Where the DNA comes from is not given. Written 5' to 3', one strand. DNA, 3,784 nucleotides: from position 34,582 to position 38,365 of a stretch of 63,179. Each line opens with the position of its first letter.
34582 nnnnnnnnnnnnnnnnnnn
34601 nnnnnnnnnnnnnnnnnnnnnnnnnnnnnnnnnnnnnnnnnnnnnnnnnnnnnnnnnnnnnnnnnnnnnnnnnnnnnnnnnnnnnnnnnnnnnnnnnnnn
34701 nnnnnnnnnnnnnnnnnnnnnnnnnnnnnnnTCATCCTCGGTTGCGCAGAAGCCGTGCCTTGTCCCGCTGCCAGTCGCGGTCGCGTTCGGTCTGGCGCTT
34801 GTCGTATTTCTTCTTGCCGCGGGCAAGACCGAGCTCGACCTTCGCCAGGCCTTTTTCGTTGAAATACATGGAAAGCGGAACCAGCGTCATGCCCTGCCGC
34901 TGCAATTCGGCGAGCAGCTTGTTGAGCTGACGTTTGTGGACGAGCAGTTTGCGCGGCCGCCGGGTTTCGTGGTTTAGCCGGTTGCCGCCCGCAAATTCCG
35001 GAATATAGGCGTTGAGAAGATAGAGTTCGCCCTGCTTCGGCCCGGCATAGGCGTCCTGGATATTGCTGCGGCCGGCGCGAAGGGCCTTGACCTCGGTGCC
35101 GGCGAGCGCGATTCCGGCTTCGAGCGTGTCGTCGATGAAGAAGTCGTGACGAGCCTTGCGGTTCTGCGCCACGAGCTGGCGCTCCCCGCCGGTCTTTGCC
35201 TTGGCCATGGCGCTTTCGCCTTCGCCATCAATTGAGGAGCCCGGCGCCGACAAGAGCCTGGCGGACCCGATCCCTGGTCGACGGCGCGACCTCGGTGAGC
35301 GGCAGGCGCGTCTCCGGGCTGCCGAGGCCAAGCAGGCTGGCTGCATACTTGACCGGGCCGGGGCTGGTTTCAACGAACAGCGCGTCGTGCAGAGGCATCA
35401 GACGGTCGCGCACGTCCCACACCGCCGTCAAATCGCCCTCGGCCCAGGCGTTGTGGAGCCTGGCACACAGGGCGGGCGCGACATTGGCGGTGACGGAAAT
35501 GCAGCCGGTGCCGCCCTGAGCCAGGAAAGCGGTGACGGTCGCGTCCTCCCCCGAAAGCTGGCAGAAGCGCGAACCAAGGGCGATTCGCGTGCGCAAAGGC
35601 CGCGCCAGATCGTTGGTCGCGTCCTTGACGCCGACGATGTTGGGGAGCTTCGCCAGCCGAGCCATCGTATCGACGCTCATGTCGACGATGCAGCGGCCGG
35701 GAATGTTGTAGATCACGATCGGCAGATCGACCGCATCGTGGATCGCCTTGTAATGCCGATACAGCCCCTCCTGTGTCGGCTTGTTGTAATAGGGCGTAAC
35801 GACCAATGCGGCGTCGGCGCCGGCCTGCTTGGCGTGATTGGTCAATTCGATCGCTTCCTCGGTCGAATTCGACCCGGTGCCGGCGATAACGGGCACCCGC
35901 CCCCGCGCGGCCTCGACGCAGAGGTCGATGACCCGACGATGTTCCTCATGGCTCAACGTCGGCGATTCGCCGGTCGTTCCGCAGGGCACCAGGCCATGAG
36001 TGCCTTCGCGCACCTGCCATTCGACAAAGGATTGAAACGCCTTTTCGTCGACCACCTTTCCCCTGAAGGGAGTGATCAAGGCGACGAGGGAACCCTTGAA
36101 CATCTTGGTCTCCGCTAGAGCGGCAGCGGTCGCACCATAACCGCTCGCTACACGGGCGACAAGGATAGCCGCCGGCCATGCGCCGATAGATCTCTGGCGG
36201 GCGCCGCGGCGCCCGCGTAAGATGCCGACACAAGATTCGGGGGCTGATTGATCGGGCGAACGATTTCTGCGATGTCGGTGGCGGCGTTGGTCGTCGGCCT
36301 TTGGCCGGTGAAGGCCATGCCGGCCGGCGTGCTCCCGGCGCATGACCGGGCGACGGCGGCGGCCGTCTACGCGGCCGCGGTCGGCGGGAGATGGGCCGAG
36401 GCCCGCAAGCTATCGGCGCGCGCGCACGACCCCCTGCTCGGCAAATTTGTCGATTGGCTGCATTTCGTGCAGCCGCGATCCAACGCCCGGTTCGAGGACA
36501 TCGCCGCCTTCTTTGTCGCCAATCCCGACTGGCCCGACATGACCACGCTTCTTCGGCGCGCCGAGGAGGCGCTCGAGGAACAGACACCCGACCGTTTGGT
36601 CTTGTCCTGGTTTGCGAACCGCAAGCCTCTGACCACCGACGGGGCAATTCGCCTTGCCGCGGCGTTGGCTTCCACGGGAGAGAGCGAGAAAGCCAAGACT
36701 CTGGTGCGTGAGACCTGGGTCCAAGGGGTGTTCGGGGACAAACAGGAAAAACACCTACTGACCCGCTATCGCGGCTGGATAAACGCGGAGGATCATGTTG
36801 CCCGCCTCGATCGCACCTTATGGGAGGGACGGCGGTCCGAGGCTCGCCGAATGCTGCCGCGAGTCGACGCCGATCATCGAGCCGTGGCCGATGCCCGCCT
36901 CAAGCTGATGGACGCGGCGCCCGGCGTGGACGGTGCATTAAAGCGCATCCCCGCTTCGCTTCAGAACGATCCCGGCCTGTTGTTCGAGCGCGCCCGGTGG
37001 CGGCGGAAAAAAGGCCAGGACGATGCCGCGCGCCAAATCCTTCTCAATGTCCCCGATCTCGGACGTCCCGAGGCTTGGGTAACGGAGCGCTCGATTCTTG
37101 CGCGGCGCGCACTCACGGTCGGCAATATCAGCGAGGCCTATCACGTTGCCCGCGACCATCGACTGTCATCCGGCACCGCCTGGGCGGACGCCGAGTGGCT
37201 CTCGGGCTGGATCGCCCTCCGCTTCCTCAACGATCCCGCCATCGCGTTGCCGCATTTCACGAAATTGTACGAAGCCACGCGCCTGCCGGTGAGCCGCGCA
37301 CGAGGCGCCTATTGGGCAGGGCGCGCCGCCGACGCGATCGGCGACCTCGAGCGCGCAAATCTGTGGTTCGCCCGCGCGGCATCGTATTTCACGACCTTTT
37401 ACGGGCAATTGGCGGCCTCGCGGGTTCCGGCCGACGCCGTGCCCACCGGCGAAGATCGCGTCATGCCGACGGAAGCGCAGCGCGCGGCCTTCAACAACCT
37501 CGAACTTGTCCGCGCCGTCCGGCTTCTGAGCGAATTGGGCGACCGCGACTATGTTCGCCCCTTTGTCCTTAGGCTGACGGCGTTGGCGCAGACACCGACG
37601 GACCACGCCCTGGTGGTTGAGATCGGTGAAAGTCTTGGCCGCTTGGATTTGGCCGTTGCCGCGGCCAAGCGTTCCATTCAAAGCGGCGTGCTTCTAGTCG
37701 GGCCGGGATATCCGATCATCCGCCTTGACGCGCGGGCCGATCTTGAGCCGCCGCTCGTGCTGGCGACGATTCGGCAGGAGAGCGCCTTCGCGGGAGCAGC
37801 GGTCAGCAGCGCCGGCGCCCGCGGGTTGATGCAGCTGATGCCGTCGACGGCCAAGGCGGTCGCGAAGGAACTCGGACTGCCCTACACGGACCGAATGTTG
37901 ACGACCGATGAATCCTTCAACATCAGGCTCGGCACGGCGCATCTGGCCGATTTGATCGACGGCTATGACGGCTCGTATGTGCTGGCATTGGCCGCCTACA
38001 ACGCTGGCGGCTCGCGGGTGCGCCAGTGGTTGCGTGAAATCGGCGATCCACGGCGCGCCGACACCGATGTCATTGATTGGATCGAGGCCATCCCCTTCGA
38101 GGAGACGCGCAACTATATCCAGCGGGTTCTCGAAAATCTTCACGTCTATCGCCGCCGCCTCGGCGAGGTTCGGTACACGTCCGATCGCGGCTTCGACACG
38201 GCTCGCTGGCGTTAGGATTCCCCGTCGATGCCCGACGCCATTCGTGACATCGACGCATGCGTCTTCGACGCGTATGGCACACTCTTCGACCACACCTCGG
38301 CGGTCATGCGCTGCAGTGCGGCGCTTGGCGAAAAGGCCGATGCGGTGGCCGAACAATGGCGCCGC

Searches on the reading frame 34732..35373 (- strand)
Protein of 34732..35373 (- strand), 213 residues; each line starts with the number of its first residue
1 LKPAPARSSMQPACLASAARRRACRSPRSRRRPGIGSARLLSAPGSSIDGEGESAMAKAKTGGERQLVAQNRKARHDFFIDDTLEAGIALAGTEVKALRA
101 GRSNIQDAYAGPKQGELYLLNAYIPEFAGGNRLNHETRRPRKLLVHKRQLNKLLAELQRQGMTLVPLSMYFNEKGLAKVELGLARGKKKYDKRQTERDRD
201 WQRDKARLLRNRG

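Call 44: search_protein_families(library=pfam, proteins=[window:34732-35373:-], max_evalue=0.01)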
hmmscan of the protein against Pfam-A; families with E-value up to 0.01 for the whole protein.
window:34732-35373:- (213 aa): 1 family
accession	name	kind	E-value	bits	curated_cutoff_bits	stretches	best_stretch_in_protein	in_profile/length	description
PF01668.23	SmpB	-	4.2e-56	189.3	27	1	68-210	1-142/143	SmpB protein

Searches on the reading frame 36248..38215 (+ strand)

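Call 44: search_protein_families(library=pfam, proteins=[window:36248-38215:+], max_evalue=0.01)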
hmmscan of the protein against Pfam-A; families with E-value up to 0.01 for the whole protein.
window:36248-38215:+ (655 aa): 1 family
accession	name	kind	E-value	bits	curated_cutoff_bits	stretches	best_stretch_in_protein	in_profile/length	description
PF01464.25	SLT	-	2.1e-26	92.2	21.3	1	494-599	7-109/117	Transglycosylase SLT domain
